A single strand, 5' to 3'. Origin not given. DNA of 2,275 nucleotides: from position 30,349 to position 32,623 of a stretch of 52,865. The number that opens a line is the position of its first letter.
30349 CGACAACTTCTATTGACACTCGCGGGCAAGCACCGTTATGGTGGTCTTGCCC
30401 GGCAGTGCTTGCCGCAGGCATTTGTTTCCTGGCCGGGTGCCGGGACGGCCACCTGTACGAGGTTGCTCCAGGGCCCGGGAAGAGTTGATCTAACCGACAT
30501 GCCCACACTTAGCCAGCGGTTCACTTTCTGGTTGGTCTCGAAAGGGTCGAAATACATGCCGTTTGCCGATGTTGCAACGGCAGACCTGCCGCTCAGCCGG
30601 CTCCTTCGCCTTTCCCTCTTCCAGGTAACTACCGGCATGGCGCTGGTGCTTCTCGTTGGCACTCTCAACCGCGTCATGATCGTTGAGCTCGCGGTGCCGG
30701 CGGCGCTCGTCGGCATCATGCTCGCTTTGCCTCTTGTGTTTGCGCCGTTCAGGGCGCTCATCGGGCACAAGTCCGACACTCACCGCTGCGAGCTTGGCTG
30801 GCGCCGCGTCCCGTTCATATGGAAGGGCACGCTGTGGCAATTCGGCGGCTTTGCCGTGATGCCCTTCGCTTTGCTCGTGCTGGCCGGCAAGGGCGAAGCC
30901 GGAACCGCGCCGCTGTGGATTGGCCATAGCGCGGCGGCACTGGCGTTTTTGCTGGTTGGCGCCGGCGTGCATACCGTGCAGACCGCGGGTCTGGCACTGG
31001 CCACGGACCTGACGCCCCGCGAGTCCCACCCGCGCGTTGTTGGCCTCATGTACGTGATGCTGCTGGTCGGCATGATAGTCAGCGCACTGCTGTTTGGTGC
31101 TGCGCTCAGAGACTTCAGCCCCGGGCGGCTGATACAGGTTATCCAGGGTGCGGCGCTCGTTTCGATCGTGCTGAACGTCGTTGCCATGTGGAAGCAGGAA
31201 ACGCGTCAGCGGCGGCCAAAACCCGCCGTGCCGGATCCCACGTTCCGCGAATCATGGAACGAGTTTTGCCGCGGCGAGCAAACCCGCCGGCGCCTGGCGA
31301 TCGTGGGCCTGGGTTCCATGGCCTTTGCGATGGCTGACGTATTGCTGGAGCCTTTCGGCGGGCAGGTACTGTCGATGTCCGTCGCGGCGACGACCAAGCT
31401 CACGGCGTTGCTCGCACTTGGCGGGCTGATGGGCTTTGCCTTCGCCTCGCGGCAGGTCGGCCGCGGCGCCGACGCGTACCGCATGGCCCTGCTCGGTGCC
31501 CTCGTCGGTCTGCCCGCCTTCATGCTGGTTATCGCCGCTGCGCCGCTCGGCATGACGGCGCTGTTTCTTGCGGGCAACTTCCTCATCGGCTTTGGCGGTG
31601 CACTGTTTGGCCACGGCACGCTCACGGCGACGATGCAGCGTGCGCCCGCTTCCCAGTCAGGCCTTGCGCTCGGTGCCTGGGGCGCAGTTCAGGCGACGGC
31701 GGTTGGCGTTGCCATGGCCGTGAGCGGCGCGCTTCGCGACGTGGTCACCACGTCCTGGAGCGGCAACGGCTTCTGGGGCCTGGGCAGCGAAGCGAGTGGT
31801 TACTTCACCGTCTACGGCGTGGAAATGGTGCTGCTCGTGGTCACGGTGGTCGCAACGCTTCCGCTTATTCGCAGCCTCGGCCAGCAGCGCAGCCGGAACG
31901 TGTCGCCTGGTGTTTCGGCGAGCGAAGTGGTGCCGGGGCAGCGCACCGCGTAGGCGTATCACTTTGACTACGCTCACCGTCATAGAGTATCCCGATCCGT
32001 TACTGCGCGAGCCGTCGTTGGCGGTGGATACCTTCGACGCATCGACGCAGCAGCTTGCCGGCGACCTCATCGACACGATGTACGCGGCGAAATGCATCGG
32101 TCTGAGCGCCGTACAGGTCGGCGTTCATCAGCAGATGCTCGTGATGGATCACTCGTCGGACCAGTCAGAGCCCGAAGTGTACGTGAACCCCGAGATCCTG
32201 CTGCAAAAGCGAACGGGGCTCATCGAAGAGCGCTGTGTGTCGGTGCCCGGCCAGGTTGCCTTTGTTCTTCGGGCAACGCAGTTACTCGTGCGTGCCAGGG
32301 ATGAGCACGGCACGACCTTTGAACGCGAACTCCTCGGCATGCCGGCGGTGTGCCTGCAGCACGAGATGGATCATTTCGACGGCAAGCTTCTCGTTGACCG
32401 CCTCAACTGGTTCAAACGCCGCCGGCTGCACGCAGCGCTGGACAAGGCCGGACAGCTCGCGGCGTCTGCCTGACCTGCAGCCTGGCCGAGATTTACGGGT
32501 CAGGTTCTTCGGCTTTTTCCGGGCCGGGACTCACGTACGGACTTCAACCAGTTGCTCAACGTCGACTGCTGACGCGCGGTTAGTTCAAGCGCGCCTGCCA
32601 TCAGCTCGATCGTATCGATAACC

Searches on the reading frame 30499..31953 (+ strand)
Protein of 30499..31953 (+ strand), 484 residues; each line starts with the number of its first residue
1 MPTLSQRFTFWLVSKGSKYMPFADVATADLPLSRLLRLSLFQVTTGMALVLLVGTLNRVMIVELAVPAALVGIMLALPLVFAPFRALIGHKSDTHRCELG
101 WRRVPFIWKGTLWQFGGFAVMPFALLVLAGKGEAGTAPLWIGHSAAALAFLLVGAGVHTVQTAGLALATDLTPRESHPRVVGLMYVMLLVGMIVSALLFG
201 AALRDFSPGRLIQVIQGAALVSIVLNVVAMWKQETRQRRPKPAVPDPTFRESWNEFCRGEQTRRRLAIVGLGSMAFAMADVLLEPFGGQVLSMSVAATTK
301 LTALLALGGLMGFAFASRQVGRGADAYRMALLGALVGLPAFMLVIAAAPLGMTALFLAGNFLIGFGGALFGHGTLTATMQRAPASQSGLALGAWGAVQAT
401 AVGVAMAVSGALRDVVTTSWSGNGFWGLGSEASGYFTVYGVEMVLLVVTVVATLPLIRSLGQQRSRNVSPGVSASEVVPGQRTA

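Call 3: search_protein_families(library=pfam, proteins=[window:30499-31953:+], max_evalue=1)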
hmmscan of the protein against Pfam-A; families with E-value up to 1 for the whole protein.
window:30499-31953:+ (484 aa): 6 families
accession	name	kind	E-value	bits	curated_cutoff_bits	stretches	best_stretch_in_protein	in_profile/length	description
PF03209.21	PUCC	-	5.9e-145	483.7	21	1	55-459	1-399/401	PUCC protein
PF07690.21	MFS_1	-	3.7e-16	59.4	33.4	2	40-404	3-345/347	Major Facilitator Superfamily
PF03092.22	BT1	-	4.6e-05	22.8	22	1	46-245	2-187/432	BT1 family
PF03137.26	OATP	-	0.066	11.9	25.8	1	147-203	137-193/545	Organic Anion Transporter Polypeptide (OATP) family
PF15196.11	Harakiri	-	0.17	12.9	27.9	1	226-262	45-81/94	Activator of apoptosis harakiri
PF04246.17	RseC_MucC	-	0.45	10.9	24.4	1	179-238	65-121/130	Positive regulator of sigma(E), RseC/MucC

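Call 4: search_protein_families(library=ncbifam, proteins=[window:30499-31953:+], max_evalue=1)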
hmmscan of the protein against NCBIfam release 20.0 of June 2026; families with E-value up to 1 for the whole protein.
window:30499-31953:+ (484 aa): 1 family
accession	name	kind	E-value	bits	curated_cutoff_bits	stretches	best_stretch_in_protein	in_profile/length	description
TIGR00880.1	2_A_01_02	superfamily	8.7e-06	25.9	131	1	148-234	56-140/141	multidrug resistance protein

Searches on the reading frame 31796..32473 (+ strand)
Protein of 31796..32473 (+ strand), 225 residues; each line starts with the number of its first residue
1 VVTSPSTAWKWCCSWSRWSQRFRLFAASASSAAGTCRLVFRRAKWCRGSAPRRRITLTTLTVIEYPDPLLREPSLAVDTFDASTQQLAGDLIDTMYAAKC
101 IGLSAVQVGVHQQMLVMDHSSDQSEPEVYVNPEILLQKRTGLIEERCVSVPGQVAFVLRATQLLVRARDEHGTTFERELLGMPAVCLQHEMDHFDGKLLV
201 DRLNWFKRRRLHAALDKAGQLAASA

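Call 14: search_protein_families(library=pfam, proteins=[window:31796-32473:+], max_evalue=0.001)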
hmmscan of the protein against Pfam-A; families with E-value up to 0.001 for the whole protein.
window:31796-32473:+ (225 aa): 1 family
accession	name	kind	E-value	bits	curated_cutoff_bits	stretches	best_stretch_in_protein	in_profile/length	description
PF01327.26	Pep_deformylase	-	1.5e-42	145.3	22.8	1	61-207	3-154/156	Polypeptide deformylase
